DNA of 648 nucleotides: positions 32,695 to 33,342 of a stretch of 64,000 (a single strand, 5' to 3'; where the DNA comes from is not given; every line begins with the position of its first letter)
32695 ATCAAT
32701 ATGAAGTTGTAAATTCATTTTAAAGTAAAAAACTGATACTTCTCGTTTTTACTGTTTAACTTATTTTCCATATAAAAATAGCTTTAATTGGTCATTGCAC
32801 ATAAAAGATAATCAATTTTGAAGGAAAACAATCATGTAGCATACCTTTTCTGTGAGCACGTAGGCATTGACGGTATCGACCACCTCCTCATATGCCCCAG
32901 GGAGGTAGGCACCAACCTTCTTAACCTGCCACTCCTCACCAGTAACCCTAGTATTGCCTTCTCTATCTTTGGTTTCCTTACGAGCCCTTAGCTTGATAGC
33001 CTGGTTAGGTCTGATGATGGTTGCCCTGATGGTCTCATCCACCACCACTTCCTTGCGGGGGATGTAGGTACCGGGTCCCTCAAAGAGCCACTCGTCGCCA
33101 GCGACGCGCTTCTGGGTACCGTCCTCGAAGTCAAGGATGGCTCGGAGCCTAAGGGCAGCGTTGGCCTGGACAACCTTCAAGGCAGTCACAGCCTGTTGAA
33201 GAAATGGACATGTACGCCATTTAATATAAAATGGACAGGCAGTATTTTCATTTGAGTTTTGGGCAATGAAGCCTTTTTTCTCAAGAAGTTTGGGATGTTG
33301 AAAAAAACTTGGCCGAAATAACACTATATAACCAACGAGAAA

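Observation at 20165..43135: The complete MVP gene is bracketed by about 1.3-kb inverted homologous segments, with a further inverted copy of an intervening 300-bp piece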

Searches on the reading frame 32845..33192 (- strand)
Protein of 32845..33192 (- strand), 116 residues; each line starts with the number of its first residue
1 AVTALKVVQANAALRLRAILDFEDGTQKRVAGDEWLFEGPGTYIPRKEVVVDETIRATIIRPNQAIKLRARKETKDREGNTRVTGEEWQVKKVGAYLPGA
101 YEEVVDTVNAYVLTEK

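Call 8: find_homologous_proteins(query=window:32845-33192:-, max_evalue=1e-10)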
Query seq(116 aa) (116 aa): 284 proteins with E <= 1e-10 among 394 candidates; the best 120 are listed.
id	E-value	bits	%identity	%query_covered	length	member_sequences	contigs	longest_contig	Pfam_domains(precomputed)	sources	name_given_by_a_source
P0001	4.6e-57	209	88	97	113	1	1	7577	PF01505.24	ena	-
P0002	6.0e-54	199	82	99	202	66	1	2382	PF17794.7,PF01505.24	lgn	-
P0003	2.1e-53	197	81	99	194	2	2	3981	PF17794.7,PF01505.24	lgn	-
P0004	1.2e-52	195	83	100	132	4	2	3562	PF01505.24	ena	-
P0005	5.5e-52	192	81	95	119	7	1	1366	PF01505.24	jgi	-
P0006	6.3e-52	192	80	95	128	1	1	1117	PF01505.24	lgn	-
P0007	7.7e-52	192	81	95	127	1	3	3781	PF01505.24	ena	-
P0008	8.6e-52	192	81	95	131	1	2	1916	PF01505.24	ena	-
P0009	9.4e-52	192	81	95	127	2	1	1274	PF01505.24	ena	-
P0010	2.3e-51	190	80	94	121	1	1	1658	PF01505.24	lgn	-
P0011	4.3e-51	190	83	95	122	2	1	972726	PF01505.24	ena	-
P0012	7.3e-51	189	79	100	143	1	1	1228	PF01505.24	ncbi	-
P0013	3.8e-50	187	78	99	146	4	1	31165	PF01505.24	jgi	jgi:major vault protein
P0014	4.8e-50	186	77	99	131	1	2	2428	PF01505.24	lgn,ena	-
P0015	1.5e-47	178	80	89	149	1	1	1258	PF01505.24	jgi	jgi:hypothetical protein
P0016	4.8e-47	177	72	99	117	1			PF01505.24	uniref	uniref:major vault protein-like n=1 Tax=Pristiophorus japonicus TaxID=55135 RepID=UPI00398E6158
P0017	2.1e-46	175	73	99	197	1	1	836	PF17794.7,PF01505.24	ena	-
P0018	2.3e-46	174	69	99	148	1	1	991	PF17794.7,PF01505.24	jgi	jgi:major vault protein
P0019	2.7e-46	174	70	99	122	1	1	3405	PF01505.24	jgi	jgi:major vault protein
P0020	7.1e-46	173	73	95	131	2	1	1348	PF01505.24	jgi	jgi:major vault protein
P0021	2.7e-45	171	69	97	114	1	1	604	PF01505.24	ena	-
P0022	3.7e-45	171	71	95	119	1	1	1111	PF01505.24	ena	-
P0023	1.2e-43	166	68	100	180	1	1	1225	PF01505.24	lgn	-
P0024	1.2e-43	166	72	94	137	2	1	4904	PF01505.24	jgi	jgi:major vault protein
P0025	2.4e-42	161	70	92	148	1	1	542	PF01505.24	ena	-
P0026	3.1e-41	158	68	83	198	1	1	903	PF01505.24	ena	-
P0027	3.6e-41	158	89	66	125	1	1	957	PF01505.24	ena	-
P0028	4.2e-41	157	72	91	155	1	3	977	PF17794.7,PF01505.24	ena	-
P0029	5.5e-41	157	70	89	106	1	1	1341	PF01505.24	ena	-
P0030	7.5e-40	153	88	66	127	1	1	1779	PF01505.24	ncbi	-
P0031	1.2e-39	153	61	96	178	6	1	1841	PF01505.24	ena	-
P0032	1.0e-38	150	71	87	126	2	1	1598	PF01505.24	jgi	jgi:major vault protein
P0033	4.5e-37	145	83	66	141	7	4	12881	PF01505.24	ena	-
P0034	8.2e-37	144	83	66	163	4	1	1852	PF01505.24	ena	-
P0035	8.5e-37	144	73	86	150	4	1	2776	PF17794.7,PF01505.24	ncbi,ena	-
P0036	1.1e-36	143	64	99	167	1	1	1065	PF17794.7,PF01505.24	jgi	jgi:major vault protein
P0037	1.4e-36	143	73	86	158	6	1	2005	PF01505.24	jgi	jgi:major vault protein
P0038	2.2e-36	142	81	66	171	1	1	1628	PF01505.24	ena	-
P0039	2.5e-35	139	60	95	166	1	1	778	PF01505.24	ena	-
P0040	5.2e-35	138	88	66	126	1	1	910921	PF01505.24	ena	-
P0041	5.5e-35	138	70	76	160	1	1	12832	PF01505.24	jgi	jgi:major vault protein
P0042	1.4e-34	136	86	66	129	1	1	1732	PF01505.24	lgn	-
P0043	1.9e-34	136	80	70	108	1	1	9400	PF01505.24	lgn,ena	-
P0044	2.2e-34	136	88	66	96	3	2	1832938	PF01505.24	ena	-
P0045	2.7e-34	136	70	81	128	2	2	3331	PF01505.24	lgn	-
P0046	3.1e-34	135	83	69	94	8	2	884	PF01505.24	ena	-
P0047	5.1e-34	135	86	66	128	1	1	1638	PF01505.24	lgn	-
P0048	5.7e-34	135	84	66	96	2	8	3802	PF01505.24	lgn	-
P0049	7.3e-34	134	87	66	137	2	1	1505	PF01505.24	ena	-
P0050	1.2e-33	133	68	82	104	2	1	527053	PF01505.24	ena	-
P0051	1.2e-33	133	83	67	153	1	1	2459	PF01505.24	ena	-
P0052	1.5e-33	133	81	70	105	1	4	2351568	PF01505.24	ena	-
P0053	1.9e-33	133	86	66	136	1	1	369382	PF01505.24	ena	-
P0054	2.0e-33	133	87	66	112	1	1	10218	PF01505.24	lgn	-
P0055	2.0e-33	133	83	66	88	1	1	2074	PF01505.24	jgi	-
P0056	2.2e-33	133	83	66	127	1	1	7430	PF01505.24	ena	-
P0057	2.3e-33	133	86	66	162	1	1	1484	PF01505.24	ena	-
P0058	2.9e-33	132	84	66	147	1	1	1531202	PF01505.24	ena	-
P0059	5.1e-33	131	68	86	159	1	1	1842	PF01505.24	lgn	-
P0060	5.9e-33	131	87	66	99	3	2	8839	PF01505.24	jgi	-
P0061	7.2e-33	131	79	70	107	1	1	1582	PF01505.24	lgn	-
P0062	8.9e-33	131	58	99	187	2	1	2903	PF17794.7,PF01505.24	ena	-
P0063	1.0e-32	130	84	66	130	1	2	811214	PF01505.24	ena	-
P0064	1.0e-32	130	84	66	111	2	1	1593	PF01505.24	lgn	-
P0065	1.2e-32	130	86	66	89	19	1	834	PF01505.24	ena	-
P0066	1.5e-32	130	80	70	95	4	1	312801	PF01505.24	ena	-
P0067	1.8e-32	130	61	99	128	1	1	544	PF01505.24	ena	-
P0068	1.9e-32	130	84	66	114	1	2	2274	PF01505.24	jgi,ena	-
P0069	2.1e-32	129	84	66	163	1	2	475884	PF01505.24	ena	-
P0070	2.4e-32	129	69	79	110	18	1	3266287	PF01505.24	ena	-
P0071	2.4e-32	129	74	76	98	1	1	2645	PF01505.24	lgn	-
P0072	2.6e-32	129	84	66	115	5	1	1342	PF01505.24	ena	-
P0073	2.6e-32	129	83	66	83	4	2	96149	PF01505.24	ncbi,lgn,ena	-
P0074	2.9e-32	129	67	86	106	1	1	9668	PF01505.24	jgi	jgi:major vault protein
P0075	3.3e-32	129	79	70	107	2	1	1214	PF01505.24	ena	-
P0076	4.4e-32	128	82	66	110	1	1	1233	PF01505.24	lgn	-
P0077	5.2e-32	128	82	66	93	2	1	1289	PF01505.24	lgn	-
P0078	5.3e-32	128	81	59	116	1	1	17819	PF01505.24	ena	-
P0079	6.0e-32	128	79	70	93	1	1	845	PF01505.24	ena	-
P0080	8.8e-32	127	86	61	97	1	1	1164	PF01505.24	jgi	jgi:major vault protein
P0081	1.1e-31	127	83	66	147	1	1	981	PF01505.24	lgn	-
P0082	1.4e-31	127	81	67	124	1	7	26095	PF01505.24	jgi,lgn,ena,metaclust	metaclust:\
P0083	1.5e-31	127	75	70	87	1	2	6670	PF01505.24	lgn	-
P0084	2.5e-31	126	58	96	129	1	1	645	PF01505.24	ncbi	-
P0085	2.6e-31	126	82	66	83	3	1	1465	PF01505.24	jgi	-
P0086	3.0e-31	126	80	66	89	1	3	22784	PF01505.24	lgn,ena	-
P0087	3.9e-31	125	84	66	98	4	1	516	PF01505.24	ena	-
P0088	4.0e-31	125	75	70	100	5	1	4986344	PF01505.24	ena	-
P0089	1.3e-30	124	57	95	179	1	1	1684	PF17794.7,PF01505.24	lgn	-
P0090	1.4e-30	124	78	68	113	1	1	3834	PF01505.24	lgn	-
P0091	2.3e-30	123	80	66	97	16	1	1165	PF01505.24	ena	-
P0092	2.4e-30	123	82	66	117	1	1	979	PF01505.24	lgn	-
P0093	2.9e-30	123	55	99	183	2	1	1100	PF01505.24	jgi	-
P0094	3.5e-30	122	56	93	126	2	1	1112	PF01505.24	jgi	jgi:major vault protein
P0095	3.5e-30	122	86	59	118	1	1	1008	PF01505.24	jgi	jgi:hypothetical protein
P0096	4.1e-30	122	84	63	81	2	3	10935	PF01505.24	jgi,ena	-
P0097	4.6e-30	122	76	66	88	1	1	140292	PF01505.24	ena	-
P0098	1.1e-29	121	82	63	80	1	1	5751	PF01505.24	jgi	-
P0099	1.2e-29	121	76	69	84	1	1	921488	PF01505.24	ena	-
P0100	1.2e-29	121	73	69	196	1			PF17794.7,PF01505.24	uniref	uniref:Major vault protein repeat domain-containing protein n=1 Tax=Eptatretus burgeri TaxID=7764 Re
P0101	1.4e-29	120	82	63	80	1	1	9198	PF01505.24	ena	-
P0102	1.5e-29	120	82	53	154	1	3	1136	PF01505.24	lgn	-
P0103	1.6e-29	120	87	63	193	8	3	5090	PF17794.7,PF01505.24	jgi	-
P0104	2.0e-29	120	81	63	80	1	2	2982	PF01505.24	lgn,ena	-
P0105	2.6e-29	119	75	69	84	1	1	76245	PF01505.24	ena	-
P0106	5.1e-29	119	78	66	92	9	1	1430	PF01505.24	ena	-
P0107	6.0e-29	118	80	66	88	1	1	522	PF01505.24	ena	-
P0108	8.0e-29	118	75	66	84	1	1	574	PF01505.24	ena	-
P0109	8.1e-29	118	78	63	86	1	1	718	PF01505.24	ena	-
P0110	9.2e-29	118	60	70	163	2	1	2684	PF01505.24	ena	-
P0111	1.2e-28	117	76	66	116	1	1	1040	PF01505.24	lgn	-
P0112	2.5e-28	116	76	66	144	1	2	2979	PF01505.24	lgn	-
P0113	4.0e-28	116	88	49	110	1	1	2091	PF01505.24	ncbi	-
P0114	4.7e-28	115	78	66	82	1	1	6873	PF01505.24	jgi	-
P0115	5.1e-28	115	81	53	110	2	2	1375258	PF01505.24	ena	-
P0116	6.6e-28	115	77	70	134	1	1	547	PF01505.24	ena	-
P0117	7.0e-28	115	67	77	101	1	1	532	PF01505.24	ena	-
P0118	1.2e-27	114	78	66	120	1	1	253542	PF01505.24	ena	-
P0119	1.4e-27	114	82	59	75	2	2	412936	PF01505.24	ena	-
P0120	1.5e-27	114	75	66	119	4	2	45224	PF01505.24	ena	-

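Call 14: find_encoding_contigs(protein=P0001, flank=10000, max_places=3)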
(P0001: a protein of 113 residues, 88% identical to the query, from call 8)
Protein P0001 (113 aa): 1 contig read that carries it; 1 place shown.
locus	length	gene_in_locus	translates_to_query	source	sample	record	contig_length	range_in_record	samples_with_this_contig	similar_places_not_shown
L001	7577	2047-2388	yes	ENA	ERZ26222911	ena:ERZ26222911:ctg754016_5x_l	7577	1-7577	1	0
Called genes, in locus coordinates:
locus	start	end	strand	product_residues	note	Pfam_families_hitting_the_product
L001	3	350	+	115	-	?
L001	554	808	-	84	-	-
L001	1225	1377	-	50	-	-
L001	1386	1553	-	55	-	-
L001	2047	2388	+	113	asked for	PF01505:Vault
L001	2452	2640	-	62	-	-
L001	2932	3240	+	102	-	PF01505:Vault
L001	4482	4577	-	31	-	-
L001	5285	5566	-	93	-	-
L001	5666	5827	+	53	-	-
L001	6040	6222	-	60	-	-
